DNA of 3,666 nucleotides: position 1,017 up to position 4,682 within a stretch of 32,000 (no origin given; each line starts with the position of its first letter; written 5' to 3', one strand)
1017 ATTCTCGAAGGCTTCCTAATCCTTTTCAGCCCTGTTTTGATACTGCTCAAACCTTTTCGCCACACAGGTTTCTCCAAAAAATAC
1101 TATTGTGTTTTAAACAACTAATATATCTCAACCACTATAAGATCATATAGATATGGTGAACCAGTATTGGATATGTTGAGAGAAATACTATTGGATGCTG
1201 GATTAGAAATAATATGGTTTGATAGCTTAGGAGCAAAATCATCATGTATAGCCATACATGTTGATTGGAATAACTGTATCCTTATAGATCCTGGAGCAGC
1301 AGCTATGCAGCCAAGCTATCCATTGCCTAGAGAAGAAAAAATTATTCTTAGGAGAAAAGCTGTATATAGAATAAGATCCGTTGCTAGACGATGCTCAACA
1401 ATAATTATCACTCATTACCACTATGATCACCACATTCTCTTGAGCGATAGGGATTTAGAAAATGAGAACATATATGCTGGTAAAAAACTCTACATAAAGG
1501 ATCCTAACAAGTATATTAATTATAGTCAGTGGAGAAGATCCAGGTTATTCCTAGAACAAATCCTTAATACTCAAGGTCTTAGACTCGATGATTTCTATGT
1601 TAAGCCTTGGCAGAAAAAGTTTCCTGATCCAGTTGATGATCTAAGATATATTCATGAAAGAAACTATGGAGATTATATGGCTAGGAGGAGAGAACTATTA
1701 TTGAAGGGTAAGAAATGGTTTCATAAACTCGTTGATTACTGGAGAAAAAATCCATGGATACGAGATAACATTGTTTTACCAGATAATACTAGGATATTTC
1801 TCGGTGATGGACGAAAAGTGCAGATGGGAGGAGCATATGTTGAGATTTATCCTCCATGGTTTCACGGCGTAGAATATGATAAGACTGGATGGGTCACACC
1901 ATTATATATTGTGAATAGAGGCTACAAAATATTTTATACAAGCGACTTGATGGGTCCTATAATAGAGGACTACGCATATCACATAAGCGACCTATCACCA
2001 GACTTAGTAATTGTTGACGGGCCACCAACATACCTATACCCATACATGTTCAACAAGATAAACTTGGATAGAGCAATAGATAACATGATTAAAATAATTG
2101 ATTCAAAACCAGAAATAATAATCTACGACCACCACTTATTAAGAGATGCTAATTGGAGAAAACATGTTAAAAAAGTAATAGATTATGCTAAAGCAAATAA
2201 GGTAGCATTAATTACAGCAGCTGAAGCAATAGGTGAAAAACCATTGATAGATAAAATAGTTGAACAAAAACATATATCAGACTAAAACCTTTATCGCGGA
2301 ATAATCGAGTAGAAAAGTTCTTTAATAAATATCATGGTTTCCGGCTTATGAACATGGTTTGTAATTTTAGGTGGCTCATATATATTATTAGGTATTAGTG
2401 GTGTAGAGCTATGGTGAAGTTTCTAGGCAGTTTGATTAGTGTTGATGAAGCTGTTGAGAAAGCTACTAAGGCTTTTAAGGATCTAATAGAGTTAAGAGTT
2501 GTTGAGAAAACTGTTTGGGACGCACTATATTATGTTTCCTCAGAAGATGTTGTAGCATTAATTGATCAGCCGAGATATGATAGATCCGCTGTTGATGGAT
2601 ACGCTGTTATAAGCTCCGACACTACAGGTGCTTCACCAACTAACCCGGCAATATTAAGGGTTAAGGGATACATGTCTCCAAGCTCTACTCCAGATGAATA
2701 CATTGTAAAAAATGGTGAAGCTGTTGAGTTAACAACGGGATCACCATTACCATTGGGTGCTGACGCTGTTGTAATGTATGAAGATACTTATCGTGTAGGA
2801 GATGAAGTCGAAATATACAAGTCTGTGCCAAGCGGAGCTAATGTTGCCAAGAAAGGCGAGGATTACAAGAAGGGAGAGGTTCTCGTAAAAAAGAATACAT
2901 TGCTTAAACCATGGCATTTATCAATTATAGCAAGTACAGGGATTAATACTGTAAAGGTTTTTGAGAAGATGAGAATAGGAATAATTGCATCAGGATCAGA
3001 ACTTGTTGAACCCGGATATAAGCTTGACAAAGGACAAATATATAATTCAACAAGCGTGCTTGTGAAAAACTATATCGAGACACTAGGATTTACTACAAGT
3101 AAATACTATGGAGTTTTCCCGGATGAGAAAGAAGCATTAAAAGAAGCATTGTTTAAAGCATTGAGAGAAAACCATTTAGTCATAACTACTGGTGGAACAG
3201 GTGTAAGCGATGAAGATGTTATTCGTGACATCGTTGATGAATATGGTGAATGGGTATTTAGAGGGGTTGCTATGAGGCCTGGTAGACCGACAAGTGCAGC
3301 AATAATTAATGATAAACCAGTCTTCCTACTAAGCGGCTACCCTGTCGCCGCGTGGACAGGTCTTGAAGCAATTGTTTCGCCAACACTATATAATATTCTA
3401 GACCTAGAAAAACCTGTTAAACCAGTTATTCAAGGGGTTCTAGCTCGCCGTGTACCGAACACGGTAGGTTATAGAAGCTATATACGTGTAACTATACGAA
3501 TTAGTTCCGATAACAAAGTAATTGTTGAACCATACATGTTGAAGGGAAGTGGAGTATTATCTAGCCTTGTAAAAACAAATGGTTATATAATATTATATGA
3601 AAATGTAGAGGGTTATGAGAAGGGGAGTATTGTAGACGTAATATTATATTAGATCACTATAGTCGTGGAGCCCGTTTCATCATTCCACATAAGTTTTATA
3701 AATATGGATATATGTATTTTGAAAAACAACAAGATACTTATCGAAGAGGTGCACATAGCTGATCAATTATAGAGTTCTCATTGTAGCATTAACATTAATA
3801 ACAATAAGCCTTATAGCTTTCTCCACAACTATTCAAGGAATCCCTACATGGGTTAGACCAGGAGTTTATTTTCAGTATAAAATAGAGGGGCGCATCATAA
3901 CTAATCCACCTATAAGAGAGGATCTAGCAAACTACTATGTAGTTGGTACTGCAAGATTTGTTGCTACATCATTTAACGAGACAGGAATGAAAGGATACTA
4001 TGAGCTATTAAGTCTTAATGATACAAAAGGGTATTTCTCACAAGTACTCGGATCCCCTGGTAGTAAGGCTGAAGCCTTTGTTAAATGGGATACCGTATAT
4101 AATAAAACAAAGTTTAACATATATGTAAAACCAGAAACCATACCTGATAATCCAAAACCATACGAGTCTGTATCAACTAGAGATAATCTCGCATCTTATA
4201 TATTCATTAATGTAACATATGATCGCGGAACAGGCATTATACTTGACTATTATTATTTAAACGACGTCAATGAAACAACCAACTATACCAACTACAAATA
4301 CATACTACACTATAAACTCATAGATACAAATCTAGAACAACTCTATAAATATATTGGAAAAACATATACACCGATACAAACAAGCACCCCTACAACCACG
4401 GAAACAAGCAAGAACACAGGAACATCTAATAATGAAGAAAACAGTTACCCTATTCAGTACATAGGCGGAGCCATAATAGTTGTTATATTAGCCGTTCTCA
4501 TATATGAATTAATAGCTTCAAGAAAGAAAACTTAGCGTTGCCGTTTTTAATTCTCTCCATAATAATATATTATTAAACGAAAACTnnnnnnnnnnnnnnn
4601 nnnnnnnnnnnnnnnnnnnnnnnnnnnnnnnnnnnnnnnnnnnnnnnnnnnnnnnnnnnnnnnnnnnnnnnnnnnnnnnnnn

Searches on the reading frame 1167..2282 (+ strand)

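Call 13: search_protein_families(library=pfam, proteins=[window:1167-2282:+], max_evalue=0.001)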
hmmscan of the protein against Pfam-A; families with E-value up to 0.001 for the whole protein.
window:1167-2282:+ (372 aa): 1 family
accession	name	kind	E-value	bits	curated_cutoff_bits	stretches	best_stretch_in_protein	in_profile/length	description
PF00753.33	Lactamase_B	-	7.2e-05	23.2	22.7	1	26-88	7-56/196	Metallo-beta-lactamase superfamily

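Call 41: search_protein_families(library=ncbifam, proteins=[window:1167-2282:+], max_evalue=0.01)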
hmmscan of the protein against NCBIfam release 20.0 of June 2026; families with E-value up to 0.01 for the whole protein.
window:1167-2282:+ (372 aa): 4 families
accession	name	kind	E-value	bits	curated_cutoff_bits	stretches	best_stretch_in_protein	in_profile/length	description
NF003287.0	PRK04286.1-1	equivalog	6.6e-40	137.3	286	2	208-361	125-277/308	hypothetical protein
NF003289.0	PRK04286.1-3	equivalog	1.9e-34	119.4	526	2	155-359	81-271/292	hypothetical protein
NF003290.0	PRK04286.1-6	equivalog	1.1e-33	116.4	526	2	19-131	9-127/307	hypothetical protein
NF003288.0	PRK04286.1-2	equivalog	5.5e-14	52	409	2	227-359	142-267/303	hypothetical protein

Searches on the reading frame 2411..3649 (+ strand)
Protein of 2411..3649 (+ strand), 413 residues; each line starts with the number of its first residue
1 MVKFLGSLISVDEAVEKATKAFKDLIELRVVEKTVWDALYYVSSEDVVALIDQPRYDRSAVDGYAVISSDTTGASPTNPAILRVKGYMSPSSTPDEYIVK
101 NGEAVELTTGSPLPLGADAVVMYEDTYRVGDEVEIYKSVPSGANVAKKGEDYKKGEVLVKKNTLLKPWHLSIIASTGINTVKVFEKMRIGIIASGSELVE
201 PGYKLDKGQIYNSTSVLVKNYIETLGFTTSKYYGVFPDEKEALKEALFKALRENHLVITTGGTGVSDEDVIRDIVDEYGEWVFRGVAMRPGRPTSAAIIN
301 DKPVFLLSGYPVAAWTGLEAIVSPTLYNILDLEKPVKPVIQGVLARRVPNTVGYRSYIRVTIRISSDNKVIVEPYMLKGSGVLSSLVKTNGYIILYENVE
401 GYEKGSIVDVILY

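Call 13: search_protein_families(library=pfam, proteins=[window:2411-3649:+], max_evalue=0.001)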
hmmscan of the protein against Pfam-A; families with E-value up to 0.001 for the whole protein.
window:2411-3649:+ (413 aa): 3 families
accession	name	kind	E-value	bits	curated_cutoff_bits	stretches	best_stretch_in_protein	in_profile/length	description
PF03453.22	MoeA_N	-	2.7e-41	141.4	30.8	1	9-177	1-160/160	MoeA N-terminal region (domain I and II)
PF00994.29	MoCF_biosynth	-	5e-28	98.1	26.6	1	190-326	1-142/144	Probable molybdopterin binding domain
PF03454.20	MoeA_C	-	2.1e-18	66.7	22.1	1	342-412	2-71/72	MoeA C-terminal region (domain IV)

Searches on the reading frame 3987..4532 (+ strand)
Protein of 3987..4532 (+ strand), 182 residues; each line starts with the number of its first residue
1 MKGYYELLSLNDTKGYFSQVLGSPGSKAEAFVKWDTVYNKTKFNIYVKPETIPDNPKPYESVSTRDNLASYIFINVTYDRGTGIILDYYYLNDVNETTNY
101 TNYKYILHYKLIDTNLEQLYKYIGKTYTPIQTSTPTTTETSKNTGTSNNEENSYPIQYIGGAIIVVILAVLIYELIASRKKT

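Call 13: search_protein_families(library=pfam, proteins=[window:3987-4532:+], max_evalue=0.001)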
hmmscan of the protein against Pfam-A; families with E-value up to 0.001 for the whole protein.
window:3987-4532:+ (182 aa): 0 families

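Call 22: search_protein_families(library=phrogs, proteins=[window:3987-4532:+], max_evalue=1)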
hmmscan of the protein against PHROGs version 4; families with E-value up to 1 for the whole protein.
window:3987-4532:+ (182 aa): 2 families
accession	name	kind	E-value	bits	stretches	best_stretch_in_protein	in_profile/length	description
phrog_5152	-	unknown function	0.23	12.8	1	90-121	29-57/82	-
phrog_8911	-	unknown function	0.31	12.3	1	127-172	28-70/74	-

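Call 41: search_protein_families(library=ncbifam, proteins=[window:3987-4532:+], max_evalue=0.01)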
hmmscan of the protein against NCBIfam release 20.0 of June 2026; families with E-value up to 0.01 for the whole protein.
window:3987-4532:+ (182 aa): 0 families
